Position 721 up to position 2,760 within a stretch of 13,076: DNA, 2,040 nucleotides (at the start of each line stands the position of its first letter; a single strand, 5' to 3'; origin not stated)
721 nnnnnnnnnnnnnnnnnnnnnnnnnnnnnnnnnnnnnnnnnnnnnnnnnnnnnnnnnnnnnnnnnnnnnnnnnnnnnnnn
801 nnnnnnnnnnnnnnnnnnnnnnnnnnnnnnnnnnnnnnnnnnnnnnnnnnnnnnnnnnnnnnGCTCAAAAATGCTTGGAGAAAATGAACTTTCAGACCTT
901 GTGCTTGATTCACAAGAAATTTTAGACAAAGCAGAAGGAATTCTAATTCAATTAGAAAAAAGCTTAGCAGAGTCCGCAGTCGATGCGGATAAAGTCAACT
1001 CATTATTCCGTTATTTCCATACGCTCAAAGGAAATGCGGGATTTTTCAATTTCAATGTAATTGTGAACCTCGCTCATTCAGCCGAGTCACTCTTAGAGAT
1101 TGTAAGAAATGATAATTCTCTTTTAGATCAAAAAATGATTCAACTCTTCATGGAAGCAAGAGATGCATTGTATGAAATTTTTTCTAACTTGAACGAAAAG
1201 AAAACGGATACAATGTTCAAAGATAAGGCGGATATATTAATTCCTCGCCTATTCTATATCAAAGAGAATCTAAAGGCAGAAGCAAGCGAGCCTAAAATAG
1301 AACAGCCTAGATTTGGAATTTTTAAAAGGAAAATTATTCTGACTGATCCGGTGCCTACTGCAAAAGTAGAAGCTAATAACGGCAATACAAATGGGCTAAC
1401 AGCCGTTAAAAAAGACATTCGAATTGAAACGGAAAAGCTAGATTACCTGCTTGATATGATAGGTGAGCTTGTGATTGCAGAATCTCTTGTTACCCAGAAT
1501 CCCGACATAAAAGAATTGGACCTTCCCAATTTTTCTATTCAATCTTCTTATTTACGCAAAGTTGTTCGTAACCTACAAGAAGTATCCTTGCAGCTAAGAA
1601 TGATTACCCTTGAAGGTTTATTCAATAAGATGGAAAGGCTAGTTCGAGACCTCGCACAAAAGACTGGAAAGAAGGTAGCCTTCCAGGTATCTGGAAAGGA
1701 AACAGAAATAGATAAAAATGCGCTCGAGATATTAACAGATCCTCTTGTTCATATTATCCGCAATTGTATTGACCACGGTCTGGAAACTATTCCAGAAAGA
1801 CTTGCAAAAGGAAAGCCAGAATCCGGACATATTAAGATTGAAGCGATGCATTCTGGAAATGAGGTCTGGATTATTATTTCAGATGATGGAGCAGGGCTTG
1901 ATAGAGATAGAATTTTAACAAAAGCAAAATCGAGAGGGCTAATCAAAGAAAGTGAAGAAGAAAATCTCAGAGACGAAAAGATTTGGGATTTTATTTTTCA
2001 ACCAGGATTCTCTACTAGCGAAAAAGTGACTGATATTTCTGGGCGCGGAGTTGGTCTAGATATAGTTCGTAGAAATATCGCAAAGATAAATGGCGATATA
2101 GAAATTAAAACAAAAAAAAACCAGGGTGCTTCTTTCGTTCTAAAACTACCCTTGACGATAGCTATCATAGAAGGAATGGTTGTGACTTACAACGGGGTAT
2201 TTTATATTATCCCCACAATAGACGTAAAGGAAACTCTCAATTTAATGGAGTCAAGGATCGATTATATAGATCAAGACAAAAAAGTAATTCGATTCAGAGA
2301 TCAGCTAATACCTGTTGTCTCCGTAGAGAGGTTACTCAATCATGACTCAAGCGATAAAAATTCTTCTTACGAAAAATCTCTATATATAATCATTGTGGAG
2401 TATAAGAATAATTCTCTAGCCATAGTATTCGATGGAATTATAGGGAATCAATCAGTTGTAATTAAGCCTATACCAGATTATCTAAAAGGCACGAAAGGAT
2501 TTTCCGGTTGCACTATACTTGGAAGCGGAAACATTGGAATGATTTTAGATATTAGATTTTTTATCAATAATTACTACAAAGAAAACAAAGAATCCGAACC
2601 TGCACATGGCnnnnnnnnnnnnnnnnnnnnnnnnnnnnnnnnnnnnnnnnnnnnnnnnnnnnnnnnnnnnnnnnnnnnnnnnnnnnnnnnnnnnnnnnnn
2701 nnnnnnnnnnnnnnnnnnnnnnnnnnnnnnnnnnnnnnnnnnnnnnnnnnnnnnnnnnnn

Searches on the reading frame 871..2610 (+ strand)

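Call 8: search_protein_families(library=pfam, proteins=[window:871-2610:+], max_evalue=0.001)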
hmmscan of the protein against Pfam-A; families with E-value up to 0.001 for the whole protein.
window:871-2610:+ (580 aa): 4 families
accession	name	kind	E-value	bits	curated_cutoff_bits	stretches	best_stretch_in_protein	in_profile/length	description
PF01584.24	CheW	-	3.9e-20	72.3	23.5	1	435-562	2-131/138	CheW-like domain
PF02518.31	HATPase_c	-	4.1e-18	66.3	26.4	1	290-429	4-110/111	Histidine kinase-, DNA gyrase B-, and HSP90-like ATPase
PF01627.28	Hpt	-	3.3e-11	43.7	24.6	1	18-99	7-77/84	Hpt domain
PF02895.20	H-kinase_dim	-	1.3e-10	42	23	1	182-241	3-67/68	Signal transducing histidine kinase, homodimeric domain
